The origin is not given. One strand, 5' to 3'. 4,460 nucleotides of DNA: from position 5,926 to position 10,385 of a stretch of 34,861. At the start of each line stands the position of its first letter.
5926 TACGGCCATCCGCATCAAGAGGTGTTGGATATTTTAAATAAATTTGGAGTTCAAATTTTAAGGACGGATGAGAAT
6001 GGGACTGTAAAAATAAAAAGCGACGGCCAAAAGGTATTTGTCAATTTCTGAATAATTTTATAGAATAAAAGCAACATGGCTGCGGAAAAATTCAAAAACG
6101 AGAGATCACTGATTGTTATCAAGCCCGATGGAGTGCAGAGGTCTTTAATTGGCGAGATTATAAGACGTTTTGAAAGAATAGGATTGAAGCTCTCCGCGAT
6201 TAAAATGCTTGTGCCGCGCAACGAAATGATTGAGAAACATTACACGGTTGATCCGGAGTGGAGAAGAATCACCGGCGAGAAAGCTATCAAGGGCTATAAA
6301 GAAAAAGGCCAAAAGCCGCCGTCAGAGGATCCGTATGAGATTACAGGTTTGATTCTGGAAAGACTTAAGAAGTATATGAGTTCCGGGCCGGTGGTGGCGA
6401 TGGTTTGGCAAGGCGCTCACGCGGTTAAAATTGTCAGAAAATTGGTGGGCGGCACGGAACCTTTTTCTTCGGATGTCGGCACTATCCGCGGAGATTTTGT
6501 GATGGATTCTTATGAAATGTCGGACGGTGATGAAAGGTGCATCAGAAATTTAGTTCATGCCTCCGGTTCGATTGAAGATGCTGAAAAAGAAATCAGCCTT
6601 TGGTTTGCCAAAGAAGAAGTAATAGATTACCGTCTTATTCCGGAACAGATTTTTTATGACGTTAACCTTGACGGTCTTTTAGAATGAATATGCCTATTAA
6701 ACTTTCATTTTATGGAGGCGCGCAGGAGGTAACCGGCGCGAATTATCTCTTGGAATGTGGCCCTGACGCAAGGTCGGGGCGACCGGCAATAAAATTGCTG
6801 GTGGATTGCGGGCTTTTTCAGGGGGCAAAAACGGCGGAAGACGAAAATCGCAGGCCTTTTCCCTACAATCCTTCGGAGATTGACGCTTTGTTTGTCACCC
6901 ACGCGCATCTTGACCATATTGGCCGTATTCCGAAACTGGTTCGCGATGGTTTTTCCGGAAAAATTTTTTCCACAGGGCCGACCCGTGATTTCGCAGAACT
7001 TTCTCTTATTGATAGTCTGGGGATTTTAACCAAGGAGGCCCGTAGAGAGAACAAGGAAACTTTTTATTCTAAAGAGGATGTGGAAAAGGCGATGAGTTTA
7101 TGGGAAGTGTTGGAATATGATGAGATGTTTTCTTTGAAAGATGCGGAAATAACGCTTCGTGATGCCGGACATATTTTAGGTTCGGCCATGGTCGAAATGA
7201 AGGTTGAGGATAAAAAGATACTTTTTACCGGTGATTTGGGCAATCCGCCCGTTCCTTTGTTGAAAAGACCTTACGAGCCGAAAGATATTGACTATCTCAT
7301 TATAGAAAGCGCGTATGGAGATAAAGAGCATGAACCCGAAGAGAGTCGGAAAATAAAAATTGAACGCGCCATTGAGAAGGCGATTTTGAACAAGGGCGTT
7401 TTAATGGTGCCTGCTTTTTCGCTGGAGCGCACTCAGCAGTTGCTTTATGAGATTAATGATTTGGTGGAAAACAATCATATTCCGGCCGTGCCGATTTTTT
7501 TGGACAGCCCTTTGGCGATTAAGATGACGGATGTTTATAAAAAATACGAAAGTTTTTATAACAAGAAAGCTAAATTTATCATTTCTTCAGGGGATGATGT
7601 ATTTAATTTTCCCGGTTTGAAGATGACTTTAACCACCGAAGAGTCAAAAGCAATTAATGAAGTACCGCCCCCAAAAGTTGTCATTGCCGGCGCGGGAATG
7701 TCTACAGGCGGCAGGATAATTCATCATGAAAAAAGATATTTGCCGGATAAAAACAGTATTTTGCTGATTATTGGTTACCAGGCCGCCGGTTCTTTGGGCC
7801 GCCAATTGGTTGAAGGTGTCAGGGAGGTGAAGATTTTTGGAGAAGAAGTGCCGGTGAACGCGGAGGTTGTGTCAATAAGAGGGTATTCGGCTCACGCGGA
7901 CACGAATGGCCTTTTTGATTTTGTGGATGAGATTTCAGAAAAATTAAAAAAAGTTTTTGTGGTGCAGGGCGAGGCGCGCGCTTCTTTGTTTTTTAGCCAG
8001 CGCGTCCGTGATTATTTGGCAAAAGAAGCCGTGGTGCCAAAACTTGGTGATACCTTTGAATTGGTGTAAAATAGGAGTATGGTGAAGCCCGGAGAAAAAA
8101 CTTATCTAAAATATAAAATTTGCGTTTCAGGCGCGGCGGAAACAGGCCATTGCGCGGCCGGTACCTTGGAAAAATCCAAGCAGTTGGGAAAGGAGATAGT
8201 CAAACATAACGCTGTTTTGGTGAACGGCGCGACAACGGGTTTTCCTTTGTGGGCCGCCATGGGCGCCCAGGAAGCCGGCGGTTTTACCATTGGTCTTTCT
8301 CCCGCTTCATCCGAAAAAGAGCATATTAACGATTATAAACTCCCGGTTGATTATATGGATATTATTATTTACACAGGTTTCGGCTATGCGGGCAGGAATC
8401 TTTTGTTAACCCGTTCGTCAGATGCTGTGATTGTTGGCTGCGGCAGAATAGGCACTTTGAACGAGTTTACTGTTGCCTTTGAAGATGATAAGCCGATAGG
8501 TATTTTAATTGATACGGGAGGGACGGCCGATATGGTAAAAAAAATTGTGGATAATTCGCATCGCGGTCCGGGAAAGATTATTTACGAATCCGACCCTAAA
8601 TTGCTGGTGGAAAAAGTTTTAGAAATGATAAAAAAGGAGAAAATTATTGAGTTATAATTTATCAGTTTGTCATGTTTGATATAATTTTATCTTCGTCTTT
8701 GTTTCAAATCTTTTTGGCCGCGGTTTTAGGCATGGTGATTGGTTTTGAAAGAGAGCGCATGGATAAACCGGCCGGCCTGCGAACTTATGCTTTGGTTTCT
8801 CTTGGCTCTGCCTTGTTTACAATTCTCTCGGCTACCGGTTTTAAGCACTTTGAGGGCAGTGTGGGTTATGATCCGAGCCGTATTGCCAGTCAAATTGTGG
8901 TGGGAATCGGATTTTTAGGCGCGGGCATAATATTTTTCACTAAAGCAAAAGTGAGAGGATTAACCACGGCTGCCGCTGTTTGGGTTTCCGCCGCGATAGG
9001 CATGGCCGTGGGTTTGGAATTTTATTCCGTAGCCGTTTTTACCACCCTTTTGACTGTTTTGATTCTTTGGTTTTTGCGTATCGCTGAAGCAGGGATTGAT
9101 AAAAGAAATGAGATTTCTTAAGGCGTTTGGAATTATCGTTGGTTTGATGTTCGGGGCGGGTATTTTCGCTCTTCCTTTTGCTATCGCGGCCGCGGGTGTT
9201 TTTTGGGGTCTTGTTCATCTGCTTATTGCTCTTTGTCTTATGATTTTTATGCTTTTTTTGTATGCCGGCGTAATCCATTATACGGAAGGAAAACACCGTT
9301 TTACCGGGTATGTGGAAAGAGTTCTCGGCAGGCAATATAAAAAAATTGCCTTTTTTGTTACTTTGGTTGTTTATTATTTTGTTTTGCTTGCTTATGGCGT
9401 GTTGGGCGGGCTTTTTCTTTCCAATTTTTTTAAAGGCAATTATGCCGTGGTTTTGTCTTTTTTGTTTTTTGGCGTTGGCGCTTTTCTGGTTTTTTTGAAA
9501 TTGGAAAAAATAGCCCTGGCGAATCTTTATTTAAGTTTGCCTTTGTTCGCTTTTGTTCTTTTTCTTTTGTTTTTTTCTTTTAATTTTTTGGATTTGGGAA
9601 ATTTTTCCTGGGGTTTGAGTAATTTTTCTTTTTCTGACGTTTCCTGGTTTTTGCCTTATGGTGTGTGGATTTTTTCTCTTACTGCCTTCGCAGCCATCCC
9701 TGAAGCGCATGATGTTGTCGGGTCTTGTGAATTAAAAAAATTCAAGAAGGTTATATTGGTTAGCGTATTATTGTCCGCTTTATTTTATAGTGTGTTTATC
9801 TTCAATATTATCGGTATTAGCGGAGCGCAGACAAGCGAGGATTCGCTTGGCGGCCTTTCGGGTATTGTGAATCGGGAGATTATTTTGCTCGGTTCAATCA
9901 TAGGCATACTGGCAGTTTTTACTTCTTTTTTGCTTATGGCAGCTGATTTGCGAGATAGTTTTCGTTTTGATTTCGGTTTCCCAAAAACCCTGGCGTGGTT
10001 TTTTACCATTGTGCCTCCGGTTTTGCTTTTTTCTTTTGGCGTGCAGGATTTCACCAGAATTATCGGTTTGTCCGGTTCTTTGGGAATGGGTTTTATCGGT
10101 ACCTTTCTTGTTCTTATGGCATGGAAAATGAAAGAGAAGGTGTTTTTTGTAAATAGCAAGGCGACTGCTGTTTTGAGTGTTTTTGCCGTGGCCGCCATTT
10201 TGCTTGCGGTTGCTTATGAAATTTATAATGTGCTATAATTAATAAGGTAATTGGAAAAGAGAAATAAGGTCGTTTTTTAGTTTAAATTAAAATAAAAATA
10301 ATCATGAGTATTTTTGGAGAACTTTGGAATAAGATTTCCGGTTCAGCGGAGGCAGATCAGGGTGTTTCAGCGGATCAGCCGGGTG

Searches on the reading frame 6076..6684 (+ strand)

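Call 80: search_protein_families(library=pfam, proteins=[window:6076-6684:+], max_evalue=0.0001)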
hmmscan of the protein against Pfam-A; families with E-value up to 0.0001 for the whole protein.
window:6076-6684:+ (203 aa): 1 family
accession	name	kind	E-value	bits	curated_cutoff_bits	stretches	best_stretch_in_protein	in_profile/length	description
PF00334.24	NDK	-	2.8e-39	134.5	27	2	93-182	56-135/135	Nucleoside diphosphate kinase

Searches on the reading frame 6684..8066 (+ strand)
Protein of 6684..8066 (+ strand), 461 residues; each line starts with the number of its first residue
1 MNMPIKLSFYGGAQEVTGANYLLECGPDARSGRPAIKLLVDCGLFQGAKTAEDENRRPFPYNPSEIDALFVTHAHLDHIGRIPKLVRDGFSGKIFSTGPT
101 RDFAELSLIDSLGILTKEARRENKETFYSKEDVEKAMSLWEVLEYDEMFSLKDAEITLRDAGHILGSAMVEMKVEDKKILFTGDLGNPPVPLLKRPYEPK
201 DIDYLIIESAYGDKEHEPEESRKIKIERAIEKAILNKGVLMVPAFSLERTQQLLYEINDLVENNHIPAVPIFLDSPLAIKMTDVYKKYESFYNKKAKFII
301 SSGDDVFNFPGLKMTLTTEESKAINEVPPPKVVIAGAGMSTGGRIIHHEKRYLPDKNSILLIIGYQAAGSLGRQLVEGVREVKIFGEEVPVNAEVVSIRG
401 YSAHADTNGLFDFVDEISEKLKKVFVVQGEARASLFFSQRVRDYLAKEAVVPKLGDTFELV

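Call 80: search_protein_families(library=pfam, proteins=[window:6684-8066:+], max_evalue=0.0001)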
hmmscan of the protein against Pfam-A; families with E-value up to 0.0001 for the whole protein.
window:6684-8066:+ (461 aa): 5 families
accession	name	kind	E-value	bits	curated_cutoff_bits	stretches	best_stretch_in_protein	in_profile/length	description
PF10996.14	Beta-Casp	-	1.1e-33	116.7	27.7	1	250-375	1-120/120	Beta-Casp domain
PF07521.17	RMMBL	-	5e-12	46.1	21.6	1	388-452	1-63/63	Zn-dependent metallo-hydrolase RNA specificity domain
PF16661.11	Lactamase_B_6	-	3.7e-10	39.9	27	1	36-182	7-159/193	Metallo-beta-lactamase superfamily domain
PF00753.33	Lactamase_B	-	6.6e-10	39.7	22.7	1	38-87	18-65/196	Metallo-beta-lactamase superfamily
PF12706.13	Lactamase_B_2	-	7.8e-07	29.3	27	1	38-215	3-171/200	Beta-lactamase superfamily domain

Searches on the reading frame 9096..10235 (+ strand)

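Call 80: search_protein_families(library=pfam, proteins=[window:9096-10235:+], max_evalue=0.0001)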
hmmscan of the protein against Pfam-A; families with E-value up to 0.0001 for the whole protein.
window:9096-10235:+ (380 aa): 1 family
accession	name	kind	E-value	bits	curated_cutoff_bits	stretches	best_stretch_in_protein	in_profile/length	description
PF03222.19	Trp_Tyr_perm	-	7e-12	45.6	22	1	6-349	4-365/393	Tryptophan/tyrosine permease family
